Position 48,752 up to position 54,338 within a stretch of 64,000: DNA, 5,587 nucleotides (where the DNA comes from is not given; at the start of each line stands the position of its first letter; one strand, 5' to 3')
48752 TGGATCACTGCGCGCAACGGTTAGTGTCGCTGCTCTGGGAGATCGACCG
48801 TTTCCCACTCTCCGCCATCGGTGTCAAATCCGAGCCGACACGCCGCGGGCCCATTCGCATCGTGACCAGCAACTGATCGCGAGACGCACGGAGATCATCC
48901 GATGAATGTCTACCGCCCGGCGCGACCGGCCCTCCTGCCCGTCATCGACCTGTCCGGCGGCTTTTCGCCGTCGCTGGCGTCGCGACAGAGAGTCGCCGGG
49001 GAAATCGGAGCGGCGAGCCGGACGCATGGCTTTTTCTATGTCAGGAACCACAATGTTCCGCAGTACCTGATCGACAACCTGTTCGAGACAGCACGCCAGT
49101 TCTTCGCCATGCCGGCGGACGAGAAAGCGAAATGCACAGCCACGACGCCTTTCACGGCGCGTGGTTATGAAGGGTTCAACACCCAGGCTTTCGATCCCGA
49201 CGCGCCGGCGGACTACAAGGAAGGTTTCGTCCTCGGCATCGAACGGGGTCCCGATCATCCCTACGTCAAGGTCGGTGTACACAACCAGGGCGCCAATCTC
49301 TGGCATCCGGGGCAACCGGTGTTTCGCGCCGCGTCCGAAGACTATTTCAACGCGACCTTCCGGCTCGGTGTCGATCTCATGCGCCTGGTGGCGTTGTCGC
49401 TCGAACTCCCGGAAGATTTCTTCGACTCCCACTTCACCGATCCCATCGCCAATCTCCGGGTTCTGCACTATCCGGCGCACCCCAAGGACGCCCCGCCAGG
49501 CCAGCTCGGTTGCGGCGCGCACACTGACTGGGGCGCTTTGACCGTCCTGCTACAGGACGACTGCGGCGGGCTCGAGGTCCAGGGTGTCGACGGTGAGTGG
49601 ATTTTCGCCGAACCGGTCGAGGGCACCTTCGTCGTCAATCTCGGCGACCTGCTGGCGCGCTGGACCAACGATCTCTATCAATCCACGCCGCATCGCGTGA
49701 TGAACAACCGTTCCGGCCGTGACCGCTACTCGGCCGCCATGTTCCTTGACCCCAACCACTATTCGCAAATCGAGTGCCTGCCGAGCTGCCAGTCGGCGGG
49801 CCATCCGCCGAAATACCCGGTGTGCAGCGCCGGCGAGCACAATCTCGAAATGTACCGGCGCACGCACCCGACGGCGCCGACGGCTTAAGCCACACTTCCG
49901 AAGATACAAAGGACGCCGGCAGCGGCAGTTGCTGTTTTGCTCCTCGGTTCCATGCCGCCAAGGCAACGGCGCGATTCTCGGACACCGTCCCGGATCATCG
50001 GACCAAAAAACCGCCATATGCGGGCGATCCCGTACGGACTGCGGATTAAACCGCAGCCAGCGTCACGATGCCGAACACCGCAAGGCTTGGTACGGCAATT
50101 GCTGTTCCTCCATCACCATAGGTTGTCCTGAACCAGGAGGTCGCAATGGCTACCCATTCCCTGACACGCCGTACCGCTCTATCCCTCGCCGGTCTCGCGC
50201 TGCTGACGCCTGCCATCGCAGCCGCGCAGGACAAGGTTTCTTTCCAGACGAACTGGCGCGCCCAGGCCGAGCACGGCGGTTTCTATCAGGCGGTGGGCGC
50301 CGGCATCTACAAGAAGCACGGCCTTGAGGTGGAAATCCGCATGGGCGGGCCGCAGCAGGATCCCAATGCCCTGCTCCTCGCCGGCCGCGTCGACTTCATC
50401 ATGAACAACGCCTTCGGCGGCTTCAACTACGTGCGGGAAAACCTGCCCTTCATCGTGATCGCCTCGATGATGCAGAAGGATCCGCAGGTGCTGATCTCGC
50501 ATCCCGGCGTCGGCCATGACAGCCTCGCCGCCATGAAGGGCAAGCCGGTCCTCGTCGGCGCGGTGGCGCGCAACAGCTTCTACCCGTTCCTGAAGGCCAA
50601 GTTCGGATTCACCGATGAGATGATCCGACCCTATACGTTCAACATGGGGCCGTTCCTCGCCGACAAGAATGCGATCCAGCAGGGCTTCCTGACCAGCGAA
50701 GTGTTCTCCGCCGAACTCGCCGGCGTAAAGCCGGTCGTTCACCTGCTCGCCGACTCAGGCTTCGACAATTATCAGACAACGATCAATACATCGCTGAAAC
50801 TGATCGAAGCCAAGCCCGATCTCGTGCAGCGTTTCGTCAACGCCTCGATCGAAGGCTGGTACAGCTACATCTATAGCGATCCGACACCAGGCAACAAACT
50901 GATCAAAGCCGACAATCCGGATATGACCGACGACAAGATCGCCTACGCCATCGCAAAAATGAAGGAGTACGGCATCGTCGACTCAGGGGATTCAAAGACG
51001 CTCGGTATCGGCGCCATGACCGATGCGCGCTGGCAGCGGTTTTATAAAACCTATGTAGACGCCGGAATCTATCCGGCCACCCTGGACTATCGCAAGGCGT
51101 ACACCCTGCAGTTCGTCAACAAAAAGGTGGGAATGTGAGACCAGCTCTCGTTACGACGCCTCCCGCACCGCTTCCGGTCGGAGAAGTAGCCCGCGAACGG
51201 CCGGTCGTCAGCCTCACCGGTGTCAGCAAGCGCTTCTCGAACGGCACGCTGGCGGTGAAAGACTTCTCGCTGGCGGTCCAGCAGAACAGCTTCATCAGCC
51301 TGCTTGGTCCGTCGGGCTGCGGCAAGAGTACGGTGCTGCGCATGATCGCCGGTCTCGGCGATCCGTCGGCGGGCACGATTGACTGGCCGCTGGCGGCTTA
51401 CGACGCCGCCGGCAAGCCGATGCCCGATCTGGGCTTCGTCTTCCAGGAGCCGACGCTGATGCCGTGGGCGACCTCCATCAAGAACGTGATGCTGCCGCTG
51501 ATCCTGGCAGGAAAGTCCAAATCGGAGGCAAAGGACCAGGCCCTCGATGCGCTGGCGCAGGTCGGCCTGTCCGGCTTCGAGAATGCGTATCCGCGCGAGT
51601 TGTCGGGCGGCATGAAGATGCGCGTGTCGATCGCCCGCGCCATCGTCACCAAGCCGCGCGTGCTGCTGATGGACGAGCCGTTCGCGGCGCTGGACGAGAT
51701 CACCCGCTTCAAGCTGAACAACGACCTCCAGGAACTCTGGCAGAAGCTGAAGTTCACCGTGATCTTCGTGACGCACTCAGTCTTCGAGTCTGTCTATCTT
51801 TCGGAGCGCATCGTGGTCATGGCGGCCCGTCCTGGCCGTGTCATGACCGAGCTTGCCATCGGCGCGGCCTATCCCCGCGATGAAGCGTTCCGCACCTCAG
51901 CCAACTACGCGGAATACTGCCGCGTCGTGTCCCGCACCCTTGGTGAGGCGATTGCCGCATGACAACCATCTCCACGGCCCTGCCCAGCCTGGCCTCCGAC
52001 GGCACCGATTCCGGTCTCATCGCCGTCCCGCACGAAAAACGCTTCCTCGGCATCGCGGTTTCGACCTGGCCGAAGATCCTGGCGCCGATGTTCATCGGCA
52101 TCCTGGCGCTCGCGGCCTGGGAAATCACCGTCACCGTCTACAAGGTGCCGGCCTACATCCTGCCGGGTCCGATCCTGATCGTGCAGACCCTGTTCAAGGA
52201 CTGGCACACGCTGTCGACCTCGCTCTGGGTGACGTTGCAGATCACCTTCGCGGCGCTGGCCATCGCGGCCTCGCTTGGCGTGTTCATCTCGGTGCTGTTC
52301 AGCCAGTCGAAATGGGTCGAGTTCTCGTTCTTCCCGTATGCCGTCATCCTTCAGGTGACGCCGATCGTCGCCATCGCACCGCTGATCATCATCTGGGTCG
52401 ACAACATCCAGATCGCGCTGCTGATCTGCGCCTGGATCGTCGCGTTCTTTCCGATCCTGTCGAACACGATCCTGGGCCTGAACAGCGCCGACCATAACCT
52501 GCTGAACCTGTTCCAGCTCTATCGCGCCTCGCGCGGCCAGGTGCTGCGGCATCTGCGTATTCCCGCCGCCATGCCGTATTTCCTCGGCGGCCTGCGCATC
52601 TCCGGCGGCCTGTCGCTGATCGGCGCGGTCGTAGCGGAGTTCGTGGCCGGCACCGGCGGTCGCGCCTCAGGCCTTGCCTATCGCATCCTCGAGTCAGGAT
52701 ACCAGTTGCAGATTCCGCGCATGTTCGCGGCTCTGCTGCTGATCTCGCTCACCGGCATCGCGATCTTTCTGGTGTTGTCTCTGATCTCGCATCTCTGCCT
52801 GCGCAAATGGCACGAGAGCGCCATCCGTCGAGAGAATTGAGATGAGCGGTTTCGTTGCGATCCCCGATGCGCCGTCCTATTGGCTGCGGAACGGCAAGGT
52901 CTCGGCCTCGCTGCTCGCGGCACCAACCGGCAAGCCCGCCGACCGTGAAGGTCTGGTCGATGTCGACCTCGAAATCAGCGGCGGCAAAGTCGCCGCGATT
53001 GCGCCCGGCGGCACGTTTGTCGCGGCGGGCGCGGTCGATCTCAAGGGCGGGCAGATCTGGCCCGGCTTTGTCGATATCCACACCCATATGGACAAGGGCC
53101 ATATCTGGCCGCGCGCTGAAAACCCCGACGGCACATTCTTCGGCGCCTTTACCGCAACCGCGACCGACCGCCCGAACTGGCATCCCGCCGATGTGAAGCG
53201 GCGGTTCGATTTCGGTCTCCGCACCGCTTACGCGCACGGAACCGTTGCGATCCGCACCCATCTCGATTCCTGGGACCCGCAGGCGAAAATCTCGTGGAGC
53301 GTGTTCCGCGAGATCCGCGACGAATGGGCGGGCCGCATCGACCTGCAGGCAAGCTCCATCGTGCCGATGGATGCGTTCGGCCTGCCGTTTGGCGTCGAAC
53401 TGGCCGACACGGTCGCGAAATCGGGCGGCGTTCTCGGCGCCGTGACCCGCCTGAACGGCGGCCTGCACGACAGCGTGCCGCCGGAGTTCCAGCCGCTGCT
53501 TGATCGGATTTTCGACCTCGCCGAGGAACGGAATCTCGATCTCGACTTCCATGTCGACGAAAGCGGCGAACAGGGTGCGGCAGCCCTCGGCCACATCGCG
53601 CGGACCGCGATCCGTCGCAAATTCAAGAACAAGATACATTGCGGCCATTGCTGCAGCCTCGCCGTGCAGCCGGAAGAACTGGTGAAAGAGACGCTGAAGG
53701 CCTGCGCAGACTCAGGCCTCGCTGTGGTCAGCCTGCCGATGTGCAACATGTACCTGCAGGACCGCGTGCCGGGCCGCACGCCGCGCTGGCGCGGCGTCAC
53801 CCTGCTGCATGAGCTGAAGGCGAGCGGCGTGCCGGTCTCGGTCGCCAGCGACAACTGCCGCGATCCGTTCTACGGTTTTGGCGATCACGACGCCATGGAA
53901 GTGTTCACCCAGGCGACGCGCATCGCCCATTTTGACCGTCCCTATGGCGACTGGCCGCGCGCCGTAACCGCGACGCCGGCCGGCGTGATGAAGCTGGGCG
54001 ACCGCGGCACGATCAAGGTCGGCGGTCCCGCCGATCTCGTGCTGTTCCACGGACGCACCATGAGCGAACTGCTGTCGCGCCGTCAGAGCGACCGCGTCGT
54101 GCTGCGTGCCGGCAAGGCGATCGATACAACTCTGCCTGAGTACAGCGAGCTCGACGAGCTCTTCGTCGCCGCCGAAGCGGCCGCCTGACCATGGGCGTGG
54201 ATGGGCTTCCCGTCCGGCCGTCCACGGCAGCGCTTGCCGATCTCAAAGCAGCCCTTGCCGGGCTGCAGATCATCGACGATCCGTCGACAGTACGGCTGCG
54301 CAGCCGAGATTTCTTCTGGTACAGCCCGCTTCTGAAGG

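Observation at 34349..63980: Paralog-rich nitrogen-compound catabolic island with no assignable substrate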

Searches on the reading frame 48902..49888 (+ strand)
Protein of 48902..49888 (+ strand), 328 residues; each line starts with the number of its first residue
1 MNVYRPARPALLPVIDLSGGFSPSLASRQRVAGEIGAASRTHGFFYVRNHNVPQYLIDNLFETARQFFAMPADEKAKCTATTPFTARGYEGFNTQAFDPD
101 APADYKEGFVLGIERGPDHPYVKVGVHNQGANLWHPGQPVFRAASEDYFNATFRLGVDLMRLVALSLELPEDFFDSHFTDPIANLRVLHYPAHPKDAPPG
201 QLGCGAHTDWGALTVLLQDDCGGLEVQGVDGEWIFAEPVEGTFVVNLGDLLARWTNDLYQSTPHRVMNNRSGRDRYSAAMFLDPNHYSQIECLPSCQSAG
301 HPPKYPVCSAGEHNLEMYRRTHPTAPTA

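Call 5: search_protein_families(library=pfam, proteins=[window:48902-49888:+])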
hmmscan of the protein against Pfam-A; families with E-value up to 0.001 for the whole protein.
window:48902-49888:+ (328 aa): 2 families
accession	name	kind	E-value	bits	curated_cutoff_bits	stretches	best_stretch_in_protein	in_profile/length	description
PF14226.12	DIOX_N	-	1.3e-28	100.5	27.3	1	12-134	1-114/117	non-haem dioxygenase in morphine synthesis N-terminal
PF03171.26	2OG-FeII_Oxy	-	1.7e-25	89.7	23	1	184-284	4-101/101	2OG-Fe(II) oxygenase superfamily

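Call 8: search_protein_families(library=ncbifam, proteins=[window:48902-49888:+], max_evalue=0.00001)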
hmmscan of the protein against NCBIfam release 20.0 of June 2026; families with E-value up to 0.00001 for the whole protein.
window:48902-49888:+ (328 aa): 0 families

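Call 35: search_solved_structures(query=window:48902-49888:+, max_evalue=1e-8)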
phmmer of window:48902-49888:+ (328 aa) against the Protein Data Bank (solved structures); distinct sequences matched with E-value up to 1e-8: 68 (the best 60 are shown).
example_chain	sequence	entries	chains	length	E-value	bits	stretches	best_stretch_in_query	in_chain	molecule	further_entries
9ovh_A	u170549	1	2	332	1.1e-69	238.5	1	11-299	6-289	2-oxoglutarate-dependent ethylene/succinate-forming enzyme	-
6jyv_A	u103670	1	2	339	5.5e-59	203.3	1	11-293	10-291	Probable iron/ascorbate oxidoreductase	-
5c3p_A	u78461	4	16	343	1e-46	163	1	11-318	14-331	Thymine dioxygenase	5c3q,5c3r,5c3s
5c3o_A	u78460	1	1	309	4.7e-42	147.7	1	11-288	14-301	Thymine dioxygenase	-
3oox_A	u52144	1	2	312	9.3e-42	146.7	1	28-316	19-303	putative 2OG-Fe(II) oxygenase family protein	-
9ig3_A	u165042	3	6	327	2.3e-39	138.8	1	11-281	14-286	2-oxoglutarate-dependent dioxygenase traH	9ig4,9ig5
9l50_A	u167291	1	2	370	3.4e-37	131.7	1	9-286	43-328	ring expansion oxygenase SpoC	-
9l51_A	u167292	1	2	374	3.5e-37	131.7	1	9-286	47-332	ring expansion oxygenase SpoC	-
6xjj_A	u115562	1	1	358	1.3e-36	129.7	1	11-293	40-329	2-oxoglutarate-dependent dioxygenase tropC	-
9l52_A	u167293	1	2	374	2.2e-36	129.1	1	9-286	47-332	ring expansion oxygenase SpoC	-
6lsv_A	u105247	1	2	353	2.1e-35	125.8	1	11-315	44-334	Probable 2-oxoglutarate-dependent dioxygenase At5g05600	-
4xae_A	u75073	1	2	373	2.3e-29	105.9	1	12-323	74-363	Feruloyl CoA ortho-hydroxylase 1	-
9gi5_A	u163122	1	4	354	2.9e-28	102.3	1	9-314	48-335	Os06g0176700 protein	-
8x6q_A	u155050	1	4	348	1.3e-27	100.2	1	9-316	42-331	HPPD Inhibitor Sensitive 1-like 1 protein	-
8x7d_A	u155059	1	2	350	1.3e-27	100.1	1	9-316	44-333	HPPD Inhibitor Sensitive 1-like 1 protein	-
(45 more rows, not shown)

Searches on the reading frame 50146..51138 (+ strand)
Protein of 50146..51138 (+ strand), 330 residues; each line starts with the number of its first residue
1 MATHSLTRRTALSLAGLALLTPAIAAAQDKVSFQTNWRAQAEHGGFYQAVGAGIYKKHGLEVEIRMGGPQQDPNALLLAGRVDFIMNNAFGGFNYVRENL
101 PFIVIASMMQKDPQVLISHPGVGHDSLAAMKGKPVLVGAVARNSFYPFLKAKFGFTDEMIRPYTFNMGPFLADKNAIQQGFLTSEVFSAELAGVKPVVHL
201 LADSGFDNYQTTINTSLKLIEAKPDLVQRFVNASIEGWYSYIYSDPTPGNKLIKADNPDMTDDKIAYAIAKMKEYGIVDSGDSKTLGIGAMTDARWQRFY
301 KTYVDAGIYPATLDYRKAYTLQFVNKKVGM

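Call 5: search_protein_families(library=pfam, proteins=[window:50146-51138:+])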
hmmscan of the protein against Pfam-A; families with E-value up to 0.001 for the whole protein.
window:50146-51138:+ (330 aa): 1 family
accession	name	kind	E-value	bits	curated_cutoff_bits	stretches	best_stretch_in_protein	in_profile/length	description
PF09084.16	NMT1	-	1.6e-20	74.4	20.5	1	41-246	2-213/216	NMT1/THI5 like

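Call 8: search_protein_families(library=ncbifam, proteins=[window:50146-51138:+], max_evalue=0.00001)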
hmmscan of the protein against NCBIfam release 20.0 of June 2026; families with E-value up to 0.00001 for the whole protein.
window:50146-51138:+ (330 aa): 0 families

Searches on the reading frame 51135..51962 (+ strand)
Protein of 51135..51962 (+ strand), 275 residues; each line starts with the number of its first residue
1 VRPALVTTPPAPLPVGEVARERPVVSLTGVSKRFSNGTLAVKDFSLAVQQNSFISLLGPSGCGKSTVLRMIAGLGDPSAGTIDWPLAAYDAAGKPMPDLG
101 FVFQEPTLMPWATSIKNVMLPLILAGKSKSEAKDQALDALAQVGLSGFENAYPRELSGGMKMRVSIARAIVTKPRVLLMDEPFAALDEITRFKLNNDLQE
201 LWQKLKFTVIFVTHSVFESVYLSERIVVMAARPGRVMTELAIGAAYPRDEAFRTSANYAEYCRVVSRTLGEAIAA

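Call 5: search_protein_families(library=pfam, proteins=[window:51135-51962:+])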
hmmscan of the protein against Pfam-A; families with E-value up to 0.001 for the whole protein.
window:51135-51962:+ (275 aa): 2 families
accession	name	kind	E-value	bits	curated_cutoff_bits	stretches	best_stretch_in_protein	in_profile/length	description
PF00005.33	ABC_tran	-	4.7e-31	108.6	25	1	42-184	2-137/137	ABC transporter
PF02463.25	SMC_N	-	2.5e-05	24.3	40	0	154-223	135-206/220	RecF/RecN/SMC N terminal domain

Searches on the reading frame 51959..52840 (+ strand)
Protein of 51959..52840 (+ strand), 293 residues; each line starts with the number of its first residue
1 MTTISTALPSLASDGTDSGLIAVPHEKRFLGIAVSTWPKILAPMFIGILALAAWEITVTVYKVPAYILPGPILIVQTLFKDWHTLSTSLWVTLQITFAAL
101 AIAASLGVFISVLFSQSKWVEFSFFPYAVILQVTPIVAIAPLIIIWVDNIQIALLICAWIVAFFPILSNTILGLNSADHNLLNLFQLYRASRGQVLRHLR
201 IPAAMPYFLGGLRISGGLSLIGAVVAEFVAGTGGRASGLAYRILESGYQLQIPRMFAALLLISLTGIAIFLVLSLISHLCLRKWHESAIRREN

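Call 5: search_protein_families(library=pfam, proteins=[window:51959-52840:+])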
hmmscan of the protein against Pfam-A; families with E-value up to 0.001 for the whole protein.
window:51959-52840:+ (293 aa): 1 family
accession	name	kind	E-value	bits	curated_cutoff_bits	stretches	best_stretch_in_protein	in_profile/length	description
PF00528.27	BPD_transp_1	-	1.6e-21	77.3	26.4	1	106-276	4-170/184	Binding-protein-dependent transport system inner membrane component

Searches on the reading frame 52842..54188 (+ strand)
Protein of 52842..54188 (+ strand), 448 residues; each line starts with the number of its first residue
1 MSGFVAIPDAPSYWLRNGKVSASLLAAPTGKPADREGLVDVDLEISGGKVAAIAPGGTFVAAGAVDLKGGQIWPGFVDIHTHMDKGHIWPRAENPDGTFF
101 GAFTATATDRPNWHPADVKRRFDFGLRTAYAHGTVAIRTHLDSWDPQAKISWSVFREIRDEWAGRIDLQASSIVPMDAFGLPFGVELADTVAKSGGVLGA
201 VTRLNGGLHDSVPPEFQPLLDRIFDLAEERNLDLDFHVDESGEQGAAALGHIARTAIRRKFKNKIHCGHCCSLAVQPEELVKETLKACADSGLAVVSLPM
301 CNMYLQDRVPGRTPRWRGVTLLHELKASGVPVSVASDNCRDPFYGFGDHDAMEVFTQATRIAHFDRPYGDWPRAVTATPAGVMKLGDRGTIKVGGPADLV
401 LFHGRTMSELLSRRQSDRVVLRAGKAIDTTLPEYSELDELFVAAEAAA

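Call 5: search_protein_families(library=pfam, proteins=[window:52842-54188:+])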
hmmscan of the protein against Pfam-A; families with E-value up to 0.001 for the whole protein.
window:52842-54188:+ (448 aa): 2 families
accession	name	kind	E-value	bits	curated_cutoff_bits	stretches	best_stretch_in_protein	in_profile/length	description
PF07969.17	Amidohydro_3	-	2.3e-33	116.9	29.7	2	220-417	264-455/472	Amidohydrolase family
PF01979.26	Amidohydro_1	-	2.4e-11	43.9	25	1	73-404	3-320/345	Amidohydrolase family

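Call 8: search_protein_families(library=ncbifam, proteins=[window:52842-54188:+], max_evalue=0.00001)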
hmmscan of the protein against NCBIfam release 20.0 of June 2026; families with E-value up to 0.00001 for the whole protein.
window:52842-54188:+ (448 aa): 19 families
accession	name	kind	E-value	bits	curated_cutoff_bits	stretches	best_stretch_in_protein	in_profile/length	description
NF005759.0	PRK07583.1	equivalog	5.3e-191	635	403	1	4-442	4-436/438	cytosine deaminase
NF005748.0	PRK07572.1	subfamily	2.1e-41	142.4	438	1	36-437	13-410/426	cytosine deaminase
NF004636.0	PRK05985.1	subfamily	1.1e-33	116.7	408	1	40-428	17-389/398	amidohydrolase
NF006685.0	PRK09230.1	subfamily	1.5e-32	112.6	483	1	33-436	14-413/426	cytosine deaminase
NF005312.0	PRK06846.1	subfamily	1.9e-22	79.8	447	1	41-429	33-407/412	amidohydrolase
NF011984.0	PRK15446.1-5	equivalog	3.4e-12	45.9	260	0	38-92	17-70/379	alpha-D-ribose 1-methylphosphonate 5-triphosphate diphosphatase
TIGR02318.1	phosphono_phnM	equivalog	5.5e-12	45.3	390.55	1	39-93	14-67/376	phosphonate metabolism protein PhnM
NF006689.0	PRK09237.1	equivalog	4e-09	35.5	371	0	41-86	23-69/383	amidohydrolase/deacetylase family metallohydrolase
NF011989.0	PRK15446.2-5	equivalog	4.6e-09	35.5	565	0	38-93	18-73/385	alpha-D-ribose 1-methylphosphonate 5-triphosphate diphosphatase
TIGR01224.1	hutI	equivalog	6e-09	35.2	298.15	0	43-83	6-49/377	imidazolonepropionase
NF011983.0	PRK15446.1-4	equivalog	2.5e-08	33.2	486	0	39-92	19-69/379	alpha-D-ribose 1-methylphosphonate 5-triphosphate diphosphatase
NF005365.0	PRK06886.1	equivalog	3.5e-08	32.9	340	1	206-350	147-290/327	hypothetical protein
TIGR03178.1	allantoinase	equivalog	3.2e-07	29.5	357.85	0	36-84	13-61/441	allantoinase AllB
NF004839.0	PRK06189.1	equivalog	3.7e-07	29.1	631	0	34-85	14-65/451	allantoinase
NF011987.0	PRK15446.2-3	subfamily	1.3e-06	27.5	253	0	36-92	23-78/395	alpha-D-ribose 1-methylphosphonate 5-triphosphate diphosphatase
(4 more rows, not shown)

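Call 14: find_encoding_contigs(protein=window:52842-54188:+, flank=10000, max_places=6)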
Protein window:52842-54188:+ (448 aa): no gene with exactly this product is on record in the collection.

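Call 25: search_solved_structures(query=window:52842-54188:+, max_evalue=0.00001)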
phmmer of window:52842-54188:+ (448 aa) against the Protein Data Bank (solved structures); distinct sequences matched with E-value up to 0.00001: 14.
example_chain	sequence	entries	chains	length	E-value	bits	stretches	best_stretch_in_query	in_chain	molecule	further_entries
4r7w_A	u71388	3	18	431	3.6e-27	98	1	59-427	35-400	Cytosine deaminase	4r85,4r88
1r9z_A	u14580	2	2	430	2.7e-25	91.9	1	35-434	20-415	Cytosine deaminase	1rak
3o7u_A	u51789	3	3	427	2.7e-25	91.8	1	35-434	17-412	Cytosine deaminase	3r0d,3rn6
1k6w_A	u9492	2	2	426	2.8e-25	91.8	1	35-434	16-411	Cytosine Deaminase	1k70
1r9x_A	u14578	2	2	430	3.7e-25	91.4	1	35-434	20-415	Cytosine deaminase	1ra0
1r9y_A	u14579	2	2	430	7e-25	90.5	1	35-434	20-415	Cytosine deaminase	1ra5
3g77_A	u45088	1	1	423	1e-24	90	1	35-434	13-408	Cytosine deaminase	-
2qt3_A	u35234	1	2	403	5.5e-23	84.2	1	42-407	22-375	N-isopropylammelide isopropyl amidohydrolase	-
4cqb_A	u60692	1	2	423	6.5e-23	84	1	42-407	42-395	N-ISOPROPYLAMMELIDE ISOPROPYL AMIDOHYDROLASE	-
4cqc_A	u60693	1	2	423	9e-23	83.6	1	42-407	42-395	N-ISOPROPYLAMMELIDE ISOPROPYL AMIDOHYDROLASE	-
5akq_A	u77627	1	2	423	3.3e-22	81.7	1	42-407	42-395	N-ISOPROPYLAMMELIDE ISOPROPYL AMIDOHYDROLASE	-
4cqd_A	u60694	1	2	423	1.5e-21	79.5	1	42-407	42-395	N-ISOPROPYLAMMELIDE ISOPROPYL AMIDOHYDROLASE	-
6nbo_A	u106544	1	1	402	1.5e-11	46.6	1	41-427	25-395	N-isopropylammelide isopropylaminohydrolase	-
9g5m_A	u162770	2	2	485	8.1e-08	34.3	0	41-88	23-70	Amidohydrolase family protein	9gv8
